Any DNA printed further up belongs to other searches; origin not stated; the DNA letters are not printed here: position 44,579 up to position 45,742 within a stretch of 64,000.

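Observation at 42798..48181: Five translationally coupled paralogs with 1-nt intergenic gaps, where the conserved C-terminal codons (…YGKKR) double as the RBS of the next gene, followed by an N-terminally truncated RlmN/Cfr-type radical SAM enzyme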

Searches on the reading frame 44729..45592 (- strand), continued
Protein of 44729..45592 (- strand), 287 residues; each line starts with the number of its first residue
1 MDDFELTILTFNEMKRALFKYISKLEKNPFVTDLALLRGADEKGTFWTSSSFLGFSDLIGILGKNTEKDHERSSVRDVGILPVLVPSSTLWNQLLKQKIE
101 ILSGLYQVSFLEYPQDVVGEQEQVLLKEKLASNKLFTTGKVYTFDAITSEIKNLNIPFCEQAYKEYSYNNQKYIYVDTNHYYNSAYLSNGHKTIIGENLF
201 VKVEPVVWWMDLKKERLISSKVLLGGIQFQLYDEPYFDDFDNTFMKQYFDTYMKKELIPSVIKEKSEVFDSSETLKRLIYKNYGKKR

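Call 65: search_protein_families(library=phrogs, proteins=[window:44729-45592:-, P0288, P0277], max_evalue=0.01)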
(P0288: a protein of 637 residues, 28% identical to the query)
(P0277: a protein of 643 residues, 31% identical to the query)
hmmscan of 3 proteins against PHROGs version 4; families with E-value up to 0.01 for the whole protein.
window:44729-45592:- (287 aa): 0 families

P0288 (637 aa): 1 family
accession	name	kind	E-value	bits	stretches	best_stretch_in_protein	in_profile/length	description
phrog_1297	-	other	1e-32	114.5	1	305-601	15-310/356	ATPase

P0277 (643 aa): 2 families
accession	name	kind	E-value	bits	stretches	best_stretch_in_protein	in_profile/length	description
phrog_1297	-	other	8.8e-37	127.9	1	304-608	16-319/356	ATPase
phrog_16335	-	other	6.6e-06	26.5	1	303-455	16-168/267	ATPase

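Call 66: search_dna_similar(query=window:44729-45592:-, collection=phages, mode=protein, max_evalue=0.001)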
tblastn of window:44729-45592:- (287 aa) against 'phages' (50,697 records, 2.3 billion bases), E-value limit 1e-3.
No match.

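Call 78: fold_search(model_id=the predicted structure, library=viral)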
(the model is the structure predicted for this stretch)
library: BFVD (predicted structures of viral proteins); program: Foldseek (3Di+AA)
matches with E <= 10: 411; with E <= 0.001: 0
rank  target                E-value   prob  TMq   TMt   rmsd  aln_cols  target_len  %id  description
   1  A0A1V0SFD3            1.7e-01  0.04  0.08  0.06  15.3       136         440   15  AAA family ATPase [Hokovirus HKV1]
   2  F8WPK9                3.4e-01  0.18  0.14  0.24  11.2       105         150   12  (no name in the UniProt tables at hand)
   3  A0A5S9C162            4.8e-01  0.06  0.10  0.15  25.4       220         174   12  Uncharacterized protein [Tenacibaculum phage PTm1]
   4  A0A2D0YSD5            5.4e-01  0.14  0.16  0.21  14.3       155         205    7  (no name in the UniProt tables at hand)
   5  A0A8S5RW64            5.4e-01  0.06  0.13  0.16  16.6       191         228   14  Uncharacterized protein [Siphoviridae sp. ctHip2]
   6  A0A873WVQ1            6.0e-01  0.07  0.08  0.25   7.4        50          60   10  Uncharacterized protein [Streptomyces phage Shaeky]
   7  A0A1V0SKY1            6.0e-01  0.06  0.14  0.18  15.0       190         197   10  Uncharacterized protein [Klosneuvirus KNV1]
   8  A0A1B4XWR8            6.0e-01  0.02  0.05  0.08  18.2       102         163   11  Uncharacterized protein [Tenacibaculum phage pT24]
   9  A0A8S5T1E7            6.4e-01  0.11  0.13  0.11  11.4       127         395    9  ATPase [Myoviridae sp. ctWb16]
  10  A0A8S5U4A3            6.4e-01  0.01  0.06  0.03  22.2       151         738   16  Uncharacterized protein [Podoviridae sp. ctZDN4]
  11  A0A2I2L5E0            6.8e-01  0.04  0.10  0.19  15.5       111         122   16  Uncharacterized protein [Orpheovirus IHUMI-LCC2]
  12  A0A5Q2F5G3            7.2e-01  0.11  0.15  0.22  10.7       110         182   13  Lipoprotein [Erwinia phage Midgardsormr38]
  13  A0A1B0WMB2            7.2e-01  0.03  0.07  0.07  20.6        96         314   14  (no name in the UniProt tables at hand)
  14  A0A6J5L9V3            7.6e-01  0.03  0.06  0.12  14.6       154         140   10  Uncharacterized protein [uncultured Caudovirales phage]
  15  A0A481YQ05            8.0e-01  0.03  0.09  0.16  16.8       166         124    8  Uncharacterized protein [Iridovirus LCIVAC01]
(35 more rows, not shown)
